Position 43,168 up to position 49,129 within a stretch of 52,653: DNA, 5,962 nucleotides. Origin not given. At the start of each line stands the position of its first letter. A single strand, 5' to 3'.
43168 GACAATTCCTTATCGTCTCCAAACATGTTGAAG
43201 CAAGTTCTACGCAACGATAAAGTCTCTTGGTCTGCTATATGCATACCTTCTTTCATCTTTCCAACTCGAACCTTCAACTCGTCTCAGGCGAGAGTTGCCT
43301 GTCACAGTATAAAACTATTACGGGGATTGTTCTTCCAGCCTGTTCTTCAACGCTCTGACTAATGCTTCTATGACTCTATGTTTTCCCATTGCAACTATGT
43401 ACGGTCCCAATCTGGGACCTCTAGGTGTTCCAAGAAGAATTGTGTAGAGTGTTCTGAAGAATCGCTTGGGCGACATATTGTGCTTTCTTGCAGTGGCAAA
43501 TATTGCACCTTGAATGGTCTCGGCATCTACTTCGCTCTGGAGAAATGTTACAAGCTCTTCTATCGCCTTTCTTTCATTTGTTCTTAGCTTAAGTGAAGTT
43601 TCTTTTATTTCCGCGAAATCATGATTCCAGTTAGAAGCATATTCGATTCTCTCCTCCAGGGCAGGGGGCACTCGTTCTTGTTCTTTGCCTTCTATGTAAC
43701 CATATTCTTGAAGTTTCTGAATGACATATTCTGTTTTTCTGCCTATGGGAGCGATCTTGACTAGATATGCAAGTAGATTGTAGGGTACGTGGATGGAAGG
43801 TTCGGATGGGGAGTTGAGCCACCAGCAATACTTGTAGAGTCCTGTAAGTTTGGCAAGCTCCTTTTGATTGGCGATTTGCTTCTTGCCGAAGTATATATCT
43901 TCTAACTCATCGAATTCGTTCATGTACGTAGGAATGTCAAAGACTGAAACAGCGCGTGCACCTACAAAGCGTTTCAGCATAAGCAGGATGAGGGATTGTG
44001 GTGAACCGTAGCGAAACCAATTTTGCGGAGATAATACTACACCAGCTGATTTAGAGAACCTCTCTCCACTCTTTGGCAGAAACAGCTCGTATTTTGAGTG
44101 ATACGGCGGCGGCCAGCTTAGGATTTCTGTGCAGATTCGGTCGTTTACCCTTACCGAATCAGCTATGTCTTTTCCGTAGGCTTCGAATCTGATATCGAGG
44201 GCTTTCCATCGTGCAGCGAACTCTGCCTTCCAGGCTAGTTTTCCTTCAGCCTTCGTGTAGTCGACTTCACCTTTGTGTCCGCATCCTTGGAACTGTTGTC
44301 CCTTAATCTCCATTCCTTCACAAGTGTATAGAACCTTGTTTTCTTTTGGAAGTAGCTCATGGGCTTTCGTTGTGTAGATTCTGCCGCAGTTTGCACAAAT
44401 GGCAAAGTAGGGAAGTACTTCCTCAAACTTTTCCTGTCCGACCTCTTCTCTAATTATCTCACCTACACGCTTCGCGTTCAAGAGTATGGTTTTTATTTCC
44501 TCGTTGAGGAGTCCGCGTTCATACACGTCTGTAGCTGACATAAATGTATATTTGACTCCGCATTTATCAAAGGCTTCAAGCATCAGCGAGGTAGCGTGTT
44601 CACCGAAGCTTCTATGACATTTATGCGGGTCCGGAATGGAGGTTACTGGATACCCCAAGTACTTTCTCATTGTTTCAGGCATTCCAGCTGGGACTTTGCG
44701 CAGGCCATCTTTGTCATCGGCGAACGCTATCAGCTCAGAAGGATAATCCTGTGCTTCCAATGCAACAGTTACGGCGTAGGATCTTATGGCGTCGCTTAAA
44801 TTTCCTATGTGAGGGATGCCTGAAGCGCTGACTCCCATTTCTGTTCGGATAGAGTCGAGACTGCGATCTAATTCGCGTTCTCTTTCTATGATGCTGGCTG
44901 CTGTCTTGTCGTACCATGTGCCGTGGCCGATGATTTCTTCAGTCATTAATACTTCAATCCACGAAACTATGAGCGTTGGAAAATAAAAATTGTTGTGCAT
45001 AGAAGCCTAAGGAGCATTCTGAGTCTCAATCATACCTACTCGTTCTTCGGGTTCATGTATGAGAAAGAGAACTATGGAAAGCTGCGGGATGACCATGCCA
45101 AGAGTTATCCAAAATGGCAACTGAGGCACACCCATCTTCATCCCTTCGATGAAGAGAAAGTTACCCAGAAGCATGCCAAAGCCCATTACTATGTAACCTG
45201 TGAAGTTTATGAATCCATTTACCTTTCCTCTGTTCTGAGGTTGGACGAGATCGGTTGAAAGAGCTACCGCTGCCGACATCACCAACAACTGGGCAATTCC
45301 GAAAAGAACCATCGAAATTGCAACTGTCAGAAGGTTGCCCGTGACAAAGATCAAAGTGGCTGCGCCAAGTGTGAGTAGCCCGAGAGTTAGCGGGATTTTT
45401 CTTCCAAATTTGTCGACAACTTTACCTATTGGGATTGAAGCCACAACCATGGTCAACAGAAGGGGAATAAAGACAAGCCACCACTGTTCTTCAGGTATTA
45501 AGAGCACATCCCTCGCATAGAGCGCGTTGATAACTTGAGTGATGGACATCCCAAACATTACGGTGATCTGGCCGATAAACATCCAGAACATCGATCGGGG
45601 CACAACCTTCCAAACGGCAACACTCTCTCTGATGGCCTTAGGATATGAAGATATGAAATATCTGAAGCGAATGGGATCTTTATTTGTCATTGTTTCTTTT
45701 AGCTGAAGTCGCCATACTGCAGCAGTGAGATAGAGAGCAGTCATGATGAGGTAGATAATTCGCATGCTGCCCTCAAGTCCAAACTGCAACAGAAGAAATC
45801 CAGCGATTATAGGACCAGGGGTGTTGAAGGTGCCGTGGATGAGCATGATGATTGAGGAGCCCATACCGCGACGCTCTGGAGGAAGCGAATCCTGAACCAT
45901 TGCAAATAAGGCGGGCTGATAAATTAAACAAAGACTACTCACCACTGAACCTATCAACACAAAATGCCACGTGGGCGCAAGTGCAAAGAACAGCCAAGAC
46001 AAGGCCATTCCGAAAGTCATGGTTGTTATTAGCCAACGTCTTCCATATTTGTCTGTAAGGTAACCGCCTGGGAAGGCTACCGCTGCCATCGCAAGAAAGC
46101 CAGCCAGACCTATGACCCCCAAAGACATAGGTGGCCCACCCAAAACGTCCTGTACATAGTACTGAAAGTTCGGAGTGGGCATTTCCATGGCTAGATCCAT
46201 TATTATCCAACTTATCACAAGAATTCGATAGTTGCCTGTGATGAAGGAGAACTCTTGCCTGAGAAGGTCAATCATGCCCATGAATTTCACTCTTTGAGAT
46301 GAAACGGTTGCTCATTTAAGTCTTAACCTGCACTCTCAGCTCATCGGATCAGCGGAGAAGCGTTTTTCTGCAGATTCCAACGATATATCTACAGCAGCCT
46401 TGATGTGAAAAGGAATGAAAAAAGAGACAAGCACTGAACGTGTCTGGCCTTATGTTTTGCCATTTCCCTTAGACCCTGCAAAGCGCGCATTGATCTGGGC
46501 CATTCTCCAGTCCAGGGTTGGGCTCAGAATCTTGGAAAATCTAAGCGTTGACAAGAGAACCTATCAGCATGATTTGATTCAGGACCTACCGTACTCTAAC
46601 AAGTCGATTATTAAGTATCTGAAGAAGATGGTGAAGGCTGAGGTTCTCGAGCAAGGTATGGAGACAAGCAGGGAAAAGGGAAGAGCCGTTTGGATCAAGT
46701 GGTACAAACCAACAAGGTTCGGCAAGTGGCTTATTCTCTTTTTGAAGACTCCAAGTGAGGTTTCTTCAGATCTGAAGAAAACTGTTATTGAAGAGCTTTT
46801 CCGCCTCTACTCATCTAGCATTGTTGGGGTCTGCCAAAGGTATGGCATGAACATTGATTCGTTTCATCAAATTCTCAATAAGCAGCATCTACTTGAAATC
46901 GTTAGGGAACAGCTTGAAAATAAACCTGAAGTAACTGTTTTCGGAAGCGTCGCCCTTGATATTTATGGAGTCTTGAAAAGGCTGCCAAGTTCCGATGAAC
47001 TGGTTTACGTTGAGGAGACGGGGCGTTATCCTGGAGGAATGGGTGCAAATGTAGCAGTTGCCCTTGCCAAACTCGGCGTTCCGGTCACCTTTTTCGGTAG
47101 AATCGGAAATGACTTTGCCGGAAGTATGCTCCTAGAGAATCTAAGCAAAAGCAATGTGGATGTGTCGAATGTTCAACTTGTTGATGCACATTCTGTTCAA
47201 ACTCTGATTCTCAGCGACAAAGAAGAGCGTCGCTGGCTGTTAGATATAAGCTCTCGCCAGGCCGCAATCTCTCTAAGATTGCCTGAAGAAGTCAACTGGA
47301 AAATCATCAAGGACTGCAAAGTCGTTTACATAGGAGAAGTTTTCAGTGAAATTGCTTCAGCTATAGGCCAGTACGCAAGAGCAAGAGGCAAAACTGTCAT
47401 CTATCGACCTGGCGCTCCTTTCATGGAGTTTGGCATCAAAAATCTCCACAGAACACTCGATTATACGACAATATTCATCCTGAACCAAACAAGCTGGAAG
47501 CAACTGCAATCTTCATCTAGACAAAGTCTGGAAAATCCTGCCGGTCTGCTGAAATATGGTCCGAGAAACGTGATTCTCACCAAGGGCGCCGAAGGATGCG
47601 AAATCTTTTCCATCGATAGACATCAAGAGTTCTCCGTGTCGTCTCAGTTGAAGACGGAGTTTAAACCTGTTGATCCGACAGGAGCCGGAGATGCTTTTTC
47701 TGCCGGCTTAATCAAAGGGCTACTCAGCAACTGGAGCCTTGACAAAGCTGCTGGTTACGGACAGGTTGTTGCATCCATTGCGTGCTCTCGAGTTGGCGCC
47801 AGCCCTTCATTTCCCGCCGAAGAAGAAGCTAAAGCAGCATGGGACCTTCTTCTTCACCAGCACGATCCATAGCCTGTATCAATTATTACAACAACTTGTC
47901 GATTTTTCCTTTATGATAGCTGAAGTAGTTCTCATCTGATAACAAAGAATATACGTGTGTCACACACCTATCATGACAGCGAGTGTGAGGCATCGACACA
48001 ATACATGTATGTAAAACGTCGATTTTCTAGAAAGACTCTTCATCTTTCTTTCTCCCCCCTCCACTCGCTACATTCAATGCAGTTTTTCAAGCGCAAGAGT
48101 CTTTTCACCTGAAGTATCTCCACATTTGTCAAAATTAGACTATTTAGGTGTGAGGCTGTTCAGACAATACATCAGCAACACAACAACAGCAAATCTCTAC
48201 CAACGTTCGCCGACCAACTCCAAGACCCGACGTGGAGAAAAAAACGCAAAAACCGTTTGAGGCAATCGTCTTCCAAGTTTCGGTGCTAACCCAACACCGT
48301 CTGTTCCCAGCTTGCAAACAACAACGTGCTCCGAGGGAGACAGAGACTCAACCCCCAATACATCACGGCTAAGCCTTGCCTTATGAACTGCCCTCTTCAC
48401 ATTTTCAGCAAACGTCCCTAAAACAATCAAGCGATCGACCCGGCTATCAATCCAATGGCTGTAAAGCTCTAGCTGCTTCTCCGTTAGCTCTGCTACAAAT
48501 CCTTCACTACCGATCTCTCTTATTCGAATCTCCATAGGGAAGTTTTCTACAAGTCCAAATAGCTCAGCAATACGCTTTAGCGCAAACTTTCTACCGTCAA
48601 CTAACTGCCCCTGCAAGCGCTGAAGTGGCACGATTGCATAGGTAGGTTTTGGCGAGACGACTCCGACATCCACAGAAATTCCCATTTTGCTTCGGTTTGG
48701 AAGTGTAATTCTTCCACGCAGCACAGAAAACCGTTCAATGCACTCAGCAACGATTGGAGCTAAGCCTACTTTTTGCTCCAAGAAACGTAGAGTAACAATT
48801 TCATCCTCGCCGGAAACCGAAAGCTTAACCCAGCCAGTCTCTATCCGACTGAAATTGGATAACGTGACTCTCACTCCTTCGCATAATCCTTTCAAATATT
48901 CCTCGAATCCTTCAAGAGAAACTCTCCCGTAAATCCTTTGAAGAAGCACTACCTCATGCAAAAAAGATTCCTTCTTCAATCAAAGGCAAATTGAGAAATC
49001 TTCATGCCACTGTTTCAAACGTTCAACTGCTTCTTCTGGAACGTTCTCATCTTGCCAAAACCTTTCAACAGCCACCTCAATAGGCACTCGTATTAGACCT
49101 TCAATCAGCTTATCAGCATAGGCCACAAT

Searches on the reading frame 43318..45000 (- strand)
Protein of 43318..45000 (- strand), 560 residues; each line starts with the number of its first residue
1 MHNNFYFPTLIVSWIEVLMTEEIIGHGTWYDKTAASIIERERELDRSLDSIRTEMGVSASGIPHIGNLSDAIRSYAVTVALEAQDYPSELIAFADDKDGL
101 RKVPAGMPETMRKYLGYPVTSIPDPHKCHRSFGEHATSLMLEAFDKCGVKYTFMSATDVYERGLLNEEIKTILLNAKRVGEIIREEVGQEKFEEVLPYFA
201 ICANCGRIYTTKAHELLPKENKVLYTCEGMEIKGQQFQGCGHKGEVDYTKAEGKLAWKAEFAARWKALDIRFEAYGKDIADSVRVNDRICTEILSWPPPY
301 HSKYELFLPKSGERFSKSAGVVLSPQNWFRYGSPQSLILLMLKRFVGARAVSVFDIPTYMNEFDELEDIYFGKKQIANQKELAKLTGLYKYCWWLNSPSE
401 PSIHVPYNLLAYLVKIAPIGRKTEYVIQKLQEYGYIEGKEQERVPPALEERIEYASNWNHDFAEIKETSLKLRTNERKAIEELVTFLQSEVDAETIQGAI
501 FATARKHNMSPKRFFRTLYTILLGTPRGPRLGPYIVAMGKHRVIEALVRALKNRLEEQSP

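Call 24: search_protein_families(library=pfam, proteins=[window:43318-45000:-])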
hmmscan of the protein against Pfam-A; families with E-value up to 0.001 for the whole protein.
window:43318-45000:- (560 aa): 2 families
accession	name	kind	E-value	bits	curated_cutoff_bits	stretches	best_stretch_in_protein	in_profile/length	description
PF01921.24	tRNA-synt_1f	-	1.7e-101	340.2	27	1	28-383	2-351/360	tRNA synthetases class I (K)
PF19269.4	Anticodon_2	-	4.2e-06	27.6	23.6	1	465-550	52-140/141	Anticodon binding domain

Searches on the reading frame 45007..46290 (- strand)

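Call 24: search_protein_families(library=pfam, proteins=[window:45007-46290:-])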
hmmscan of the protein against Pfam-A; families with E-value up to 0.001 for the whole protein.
window:45007-46290:- (427 aa): 1 family
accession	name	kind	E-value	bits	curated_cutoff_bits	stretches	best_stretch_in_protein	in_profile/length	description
PF07690.21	MFS_1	-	3.4e-45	154.9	33.4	2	26-252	3-222/347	Major Facilitator Superfamily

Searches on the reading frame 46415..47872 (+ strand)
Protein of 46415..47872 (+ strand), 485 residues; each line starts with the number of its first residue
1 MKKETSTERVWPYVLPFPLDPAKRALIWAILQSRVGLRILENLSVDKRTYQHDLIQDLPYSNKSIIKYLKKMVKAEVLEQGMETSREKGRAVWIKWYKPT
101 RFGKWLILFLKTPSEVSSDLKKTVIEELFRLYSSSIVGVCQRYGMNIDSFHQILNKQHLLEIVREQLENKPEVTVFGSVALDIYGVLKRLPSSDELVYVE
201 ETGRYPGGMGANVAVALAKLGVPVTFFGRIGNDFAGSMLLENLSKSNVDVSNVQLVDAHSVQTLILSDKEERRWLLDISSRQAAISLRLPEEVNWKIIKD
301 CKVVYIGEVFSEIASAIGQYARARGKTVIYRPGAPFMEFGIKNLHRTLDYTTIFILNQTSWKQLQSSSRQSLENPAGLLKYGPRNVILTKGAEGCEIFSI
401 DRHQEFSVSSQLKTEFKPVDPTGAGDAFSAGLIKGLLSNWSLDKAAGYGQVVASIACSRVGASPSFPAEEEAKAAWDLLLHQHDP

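Call 24: search_protein_families(library=pfam, proteins=[window:46415-47872:+])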
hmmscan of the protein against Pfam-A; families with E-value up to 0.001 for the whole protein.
window:46415-47872:+ (485 aa): 1 family
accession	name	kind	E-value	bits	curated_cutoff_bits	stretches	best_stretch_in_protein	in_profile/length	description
PF00294.29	PfkB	-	1.2e-48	166.4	25.8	1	172-467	3-300/302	pfkB family carbohydrate kinase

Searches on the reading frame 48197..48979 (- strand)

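Call 24: search_protein_families(library=pfam, proteins=[window:48197-48979:-])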
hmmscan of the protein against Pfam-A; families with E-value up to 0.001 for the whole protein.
window:48197-48979:- (260 aa): 3 families
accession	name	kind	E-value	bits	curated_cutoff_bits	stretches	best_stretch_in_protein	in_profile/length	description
PF24873.1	DUF2110_C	-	6.4e-12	45.4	23.2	1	182-244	2-64/67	DUF2110 C-terminal domain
PF09883.16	DUF2110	-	4.1e-09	37.1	23.2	1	95-176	13-86/87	DUF2110 central domain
PF24872.1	DUF2110_N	-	0.00088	19.8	28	0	9-70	1-65/72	DUF2110 N-terminal domain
